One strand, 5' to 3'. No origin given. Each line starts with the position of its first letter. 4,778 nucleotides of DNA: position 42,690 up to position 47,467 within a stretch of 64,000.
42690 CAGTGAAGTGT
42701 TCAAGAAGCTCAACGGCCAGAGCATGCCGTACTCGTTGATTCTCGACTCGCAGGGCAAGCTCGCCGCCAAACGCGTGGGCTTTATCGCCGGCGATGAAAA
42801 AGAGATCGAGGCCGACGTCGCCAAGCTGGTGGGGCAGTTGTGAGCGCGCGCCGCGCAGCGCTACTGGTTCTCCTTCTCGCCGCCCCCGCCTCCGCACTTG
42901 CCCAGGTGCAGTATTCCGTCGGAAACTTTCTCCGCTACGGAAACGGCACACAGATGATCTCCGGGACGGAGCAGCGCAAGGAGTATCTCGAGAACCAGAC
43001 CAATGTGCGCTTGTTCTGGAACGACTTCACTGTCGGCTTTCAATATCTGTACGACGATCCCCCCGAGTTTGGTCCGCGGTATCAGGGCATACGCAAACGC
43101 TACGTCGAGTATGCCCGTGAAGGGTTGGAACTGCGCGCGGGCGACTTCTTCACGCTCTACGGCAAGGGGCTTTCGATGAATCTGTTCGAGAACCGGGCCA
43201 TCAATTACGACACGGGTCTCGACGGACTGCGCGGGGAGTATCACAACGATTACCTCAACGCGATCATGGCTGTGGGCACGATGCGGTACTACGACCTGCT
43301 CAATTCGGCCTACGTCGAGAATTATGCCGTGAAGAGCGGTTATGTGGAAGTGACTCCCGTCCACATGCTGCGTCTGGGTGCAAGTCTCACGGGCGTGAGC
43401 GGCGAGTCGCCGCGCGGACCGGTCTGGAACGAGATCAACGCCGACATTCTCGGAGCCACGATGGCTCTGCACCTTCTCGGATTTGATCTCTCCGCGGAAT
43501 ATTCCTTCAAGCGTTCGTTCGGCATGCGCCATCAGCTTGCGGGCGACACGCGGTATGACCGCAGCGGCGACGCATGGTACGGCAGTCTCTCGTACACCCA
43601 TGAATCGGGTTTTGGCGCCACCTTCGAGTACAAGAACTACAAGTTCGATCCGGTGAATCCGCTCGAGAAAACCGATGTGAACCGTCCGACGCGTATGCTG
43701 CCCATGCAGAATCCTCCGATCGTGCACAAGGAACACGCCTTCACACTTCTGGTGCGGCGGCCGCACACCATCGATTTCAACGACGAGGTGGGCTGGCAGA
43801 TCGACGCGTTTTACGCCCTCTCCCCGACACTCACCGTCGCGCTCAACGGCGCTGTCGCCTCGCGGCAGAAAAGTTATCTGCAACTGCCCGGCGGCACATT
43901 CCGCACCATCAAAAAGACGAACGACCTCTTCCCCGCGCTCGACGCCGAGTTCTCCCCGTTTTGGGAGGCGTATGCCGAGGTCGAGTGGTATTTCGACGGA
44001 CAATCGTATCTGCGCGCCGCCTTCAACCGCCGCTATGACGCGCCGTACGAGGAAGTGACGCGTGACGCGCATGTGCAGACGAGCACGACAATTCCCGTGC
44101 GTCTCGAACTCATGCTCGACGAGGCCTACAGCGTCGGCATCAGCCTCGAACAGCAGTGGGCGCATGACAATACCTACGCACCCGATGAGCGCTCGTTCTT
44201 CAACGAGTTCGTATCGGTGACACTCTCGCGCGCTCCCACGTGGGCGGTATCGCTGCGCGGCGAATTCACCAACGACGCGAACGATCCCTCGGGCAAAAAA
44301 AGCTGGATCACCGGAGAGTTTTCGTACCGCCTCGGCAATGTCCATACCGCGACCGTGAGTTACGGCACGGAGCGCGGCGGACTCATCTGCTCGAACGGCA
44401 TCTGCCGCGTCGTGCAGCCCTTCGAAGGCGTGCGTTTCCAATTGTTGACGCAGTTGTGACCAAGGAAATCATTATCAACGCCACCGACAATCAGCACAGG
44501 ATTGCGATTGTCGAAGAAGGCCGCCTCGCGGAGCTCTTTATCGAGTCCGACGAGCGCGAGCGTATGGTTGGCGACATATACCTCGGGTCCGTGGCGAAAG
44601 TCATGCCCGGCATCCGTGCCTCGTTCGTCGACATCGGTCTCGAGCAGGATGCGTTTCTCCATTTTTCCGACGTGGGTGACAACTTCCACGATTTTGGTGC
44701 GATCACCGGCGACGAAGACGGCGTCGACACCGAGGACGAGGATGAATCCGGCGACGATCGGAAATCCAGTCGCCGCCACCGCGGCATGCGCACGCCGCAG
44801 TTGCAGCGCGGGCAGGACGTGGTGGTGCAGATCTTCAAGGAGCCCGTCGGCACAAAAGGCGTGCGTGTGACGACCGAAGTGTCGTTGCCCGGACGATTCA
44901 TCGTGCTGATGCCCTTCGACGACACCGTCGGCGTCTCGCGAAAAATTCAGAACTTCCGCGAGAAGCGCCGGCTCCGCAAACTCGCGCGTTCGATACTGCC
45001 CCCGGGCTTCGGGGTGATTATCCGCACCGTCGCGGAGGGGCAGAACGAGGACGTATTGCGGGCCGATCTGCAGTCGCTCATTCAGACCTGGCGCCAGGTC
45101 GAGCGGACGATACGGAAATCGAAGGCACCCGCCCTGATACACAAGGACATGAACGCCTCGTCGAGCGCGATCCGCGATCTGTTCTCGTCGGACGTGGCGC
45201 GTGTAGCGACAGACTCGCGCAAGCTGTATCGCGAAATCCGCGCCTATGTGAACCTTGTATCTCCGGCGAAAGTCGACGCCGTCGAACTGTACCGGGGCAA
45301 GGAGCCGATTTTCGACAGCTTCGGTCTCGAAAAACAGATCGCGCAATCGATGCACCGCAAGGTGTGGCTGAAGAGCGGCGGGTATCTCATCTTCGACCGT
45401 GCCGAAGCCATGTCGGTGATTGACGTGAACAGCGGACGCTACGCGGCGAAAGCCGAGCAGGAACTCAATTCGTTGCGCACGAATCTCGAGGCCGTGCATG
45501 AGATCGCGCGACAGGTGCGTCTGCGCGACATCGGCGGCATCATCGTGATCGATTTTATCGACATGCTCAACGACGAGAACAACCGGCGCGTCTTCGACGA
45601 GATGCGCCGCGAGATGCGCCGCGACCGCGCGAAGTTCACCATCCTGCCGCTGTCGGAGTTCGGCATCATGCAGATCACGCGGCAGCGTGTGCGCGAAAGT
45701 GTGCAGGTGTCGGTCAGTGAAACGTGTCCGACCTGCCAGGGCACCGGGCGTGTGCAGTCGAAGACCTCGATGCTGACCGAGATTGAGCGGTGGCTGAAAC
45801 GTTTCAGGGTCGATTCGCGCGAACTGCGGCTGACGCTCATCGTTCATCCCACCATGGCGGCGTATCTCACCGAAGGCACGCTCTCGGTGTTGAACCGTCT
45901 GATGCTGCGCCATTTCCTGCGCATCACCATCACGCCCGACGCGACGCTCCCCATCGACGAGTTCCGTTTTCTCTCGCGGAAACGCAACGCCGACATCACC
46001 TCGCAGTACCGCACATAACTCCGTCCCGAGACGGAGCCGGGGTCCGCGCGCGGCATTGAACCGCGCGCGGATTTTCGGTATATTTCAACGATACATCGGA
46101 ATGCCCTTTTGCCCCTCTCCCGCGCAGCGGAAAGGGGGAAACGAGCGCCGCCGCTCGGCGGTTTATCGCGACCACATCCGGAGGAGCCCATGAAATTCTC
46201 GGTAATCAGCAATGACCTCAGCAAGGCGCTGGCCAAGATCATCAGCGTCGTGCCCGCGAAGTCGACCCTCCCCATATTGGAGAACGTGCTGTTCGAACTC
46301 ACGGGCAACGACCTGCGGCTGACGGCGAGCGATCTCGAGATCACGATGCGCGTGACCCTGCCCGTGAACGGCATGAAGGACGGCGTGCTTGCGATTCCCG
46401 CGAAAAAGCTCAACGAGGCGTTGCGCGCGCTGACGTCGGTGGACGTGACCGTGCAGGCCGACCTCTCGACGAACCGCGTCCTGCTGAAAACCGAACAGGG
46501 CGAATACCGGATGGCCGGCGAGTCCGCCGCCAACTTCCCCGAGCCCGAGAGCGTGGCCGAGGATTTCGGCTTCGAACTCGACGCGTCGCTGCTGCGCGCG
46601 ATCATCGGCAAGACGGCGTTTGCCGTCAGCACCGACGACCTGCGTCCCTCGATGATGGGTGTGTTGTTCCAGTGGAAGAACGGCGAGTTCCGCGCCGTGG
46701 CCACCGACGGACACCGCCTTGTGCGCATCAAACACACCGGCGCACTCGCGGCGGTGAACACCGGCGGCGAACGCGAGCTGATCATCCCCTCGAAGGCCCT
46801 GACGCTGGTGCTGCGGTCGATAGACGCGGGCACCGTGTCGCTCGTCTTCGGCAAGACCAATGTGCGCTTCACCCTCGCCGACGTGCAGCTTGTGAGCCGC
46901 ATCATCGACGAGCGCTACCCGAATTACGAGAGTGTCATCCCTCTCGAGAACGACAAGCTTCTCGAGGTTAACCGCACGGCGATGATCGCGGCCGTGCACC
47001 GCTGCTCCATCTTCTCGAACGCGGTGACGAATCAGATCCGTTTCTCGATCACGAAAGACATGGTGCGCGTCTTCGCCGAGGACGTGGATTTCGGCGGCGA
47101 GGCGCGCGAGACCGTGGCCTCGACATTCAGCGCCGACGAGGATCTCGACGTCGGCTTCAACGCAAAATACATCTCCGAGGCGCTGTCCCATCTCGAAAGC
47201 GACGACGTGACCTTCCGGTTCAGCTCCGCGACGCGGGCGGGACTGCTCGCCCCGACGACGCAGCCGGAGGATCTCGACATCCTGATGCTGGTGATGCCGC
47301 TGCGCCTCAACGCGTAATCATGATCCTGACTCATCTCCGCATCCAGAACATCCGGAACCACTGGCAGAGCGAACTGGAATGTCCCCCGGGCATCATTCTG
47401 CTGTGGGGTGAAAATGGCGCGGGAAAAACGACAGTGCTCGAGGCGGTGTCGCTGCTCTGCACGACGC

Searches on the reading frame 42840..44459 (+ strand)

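Call 69: search_protein_families(library=pfam, proteins=[window:42840-44459:+], max_evalue=0.00001)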
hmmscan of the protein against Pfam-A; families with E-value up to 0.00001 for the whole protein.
window:42840-44459:+ (539 aa): 1 family
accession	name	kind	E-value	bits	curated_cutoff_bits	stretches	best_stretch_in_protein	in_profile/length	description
PF19494.5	DUF6029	-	5.6e-39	134.6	27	1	43-537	48-536/538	Family of unknown function (DUF6029)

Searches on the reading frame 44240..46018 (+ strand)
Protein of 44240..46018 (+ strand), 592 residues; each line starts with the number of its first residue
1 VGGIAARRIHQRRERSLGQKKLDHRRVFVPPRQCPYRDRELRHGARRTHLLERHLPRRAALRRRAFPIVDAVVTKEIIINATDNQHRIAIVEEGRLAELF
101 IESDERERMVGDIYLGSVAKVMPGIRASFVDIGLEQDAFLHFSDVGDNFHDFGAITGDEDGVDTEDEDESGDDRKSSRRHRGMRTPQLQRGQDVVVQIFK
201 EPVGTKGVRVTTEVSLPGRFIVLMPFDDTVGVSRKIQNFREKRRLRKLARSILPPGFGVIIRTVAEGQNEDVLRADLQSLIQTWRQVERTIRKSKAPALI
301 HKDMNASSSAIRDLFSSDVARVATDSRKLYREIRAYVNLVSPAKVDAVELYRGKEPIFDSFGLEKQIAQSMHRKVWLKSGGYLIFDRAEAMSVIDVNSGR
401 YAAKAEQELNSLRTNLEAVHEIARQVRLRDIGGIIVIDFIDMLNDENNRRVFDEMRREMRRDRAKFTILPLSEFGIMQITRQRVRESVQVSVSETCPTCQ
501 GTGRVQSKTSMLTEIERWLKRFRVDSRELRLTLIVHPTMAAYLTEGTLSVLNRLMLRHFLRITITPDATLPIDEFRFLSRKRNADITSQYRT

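Call 69: search_protein_families(library=pfam, proteins=[window:44240-46018:+], max_evalue=0.00001)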
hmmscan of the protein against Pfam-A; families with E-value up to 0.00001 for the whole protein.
window:44240-46018:+ (592 aa): 2 families
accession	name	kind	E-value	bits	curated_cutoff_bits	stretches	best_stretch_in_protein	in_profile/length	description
PF10150.14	RNase_E_G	-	1.5e-101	339.9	25.5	1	215-484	1-270/270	Ribonuclease E/G family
PF20833.2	RNase_E_G_Thio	-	6.7e-09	36.2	26.8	1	495-576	1-82/86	RNase E/G, Thioredoxin-like domain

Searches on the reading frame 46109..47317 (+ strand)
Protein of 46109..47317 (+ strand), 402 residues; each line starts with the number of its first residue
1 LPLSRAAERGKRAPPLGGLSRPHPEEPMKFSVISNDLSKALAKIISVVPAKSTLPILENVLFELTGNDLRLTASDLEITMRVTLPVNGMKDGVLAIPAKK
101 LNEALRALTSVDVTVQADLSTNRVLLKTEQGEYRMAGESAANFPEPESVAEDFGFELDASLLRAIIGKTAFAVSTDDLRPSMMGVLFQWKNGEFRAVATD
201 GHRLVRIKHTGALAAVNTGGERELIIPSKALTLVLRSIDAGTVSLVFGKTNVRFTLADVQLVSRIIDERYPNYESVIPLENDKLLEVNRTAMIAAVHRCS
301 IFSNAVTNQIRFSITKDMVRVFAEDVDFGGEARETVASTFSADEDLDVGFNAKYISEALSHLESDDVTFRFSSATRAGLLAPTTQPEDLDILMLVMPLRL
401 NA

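Call 69: search_protein_families(library=pfam, proteins=[window:46109-47317:+], max_evalue=0.00001)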
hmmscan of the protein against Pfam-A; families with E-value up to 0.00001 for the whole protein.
window:46109-47317:+ (402 aa): 3 families
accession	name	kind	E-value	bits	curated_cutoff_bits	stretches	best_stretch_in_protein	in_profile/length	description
PF02767.21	DNA_pol3_beta_2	-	2.6e-28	99.1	27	1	157-272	2-116/116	DNA polymerase III beta subunit, central domain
PF00712.24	DNA_pol3_beta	-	4.5e-22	78.9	24.4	1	28-144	1-117/120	DNA polymerase III beta subunit, N-terminal domain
PF02768.20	DNA_pol3_beta_3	-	5.9e-19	68.5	27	1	275-398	2-120/121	DNA polymerase III beta subunit, C-terminal domain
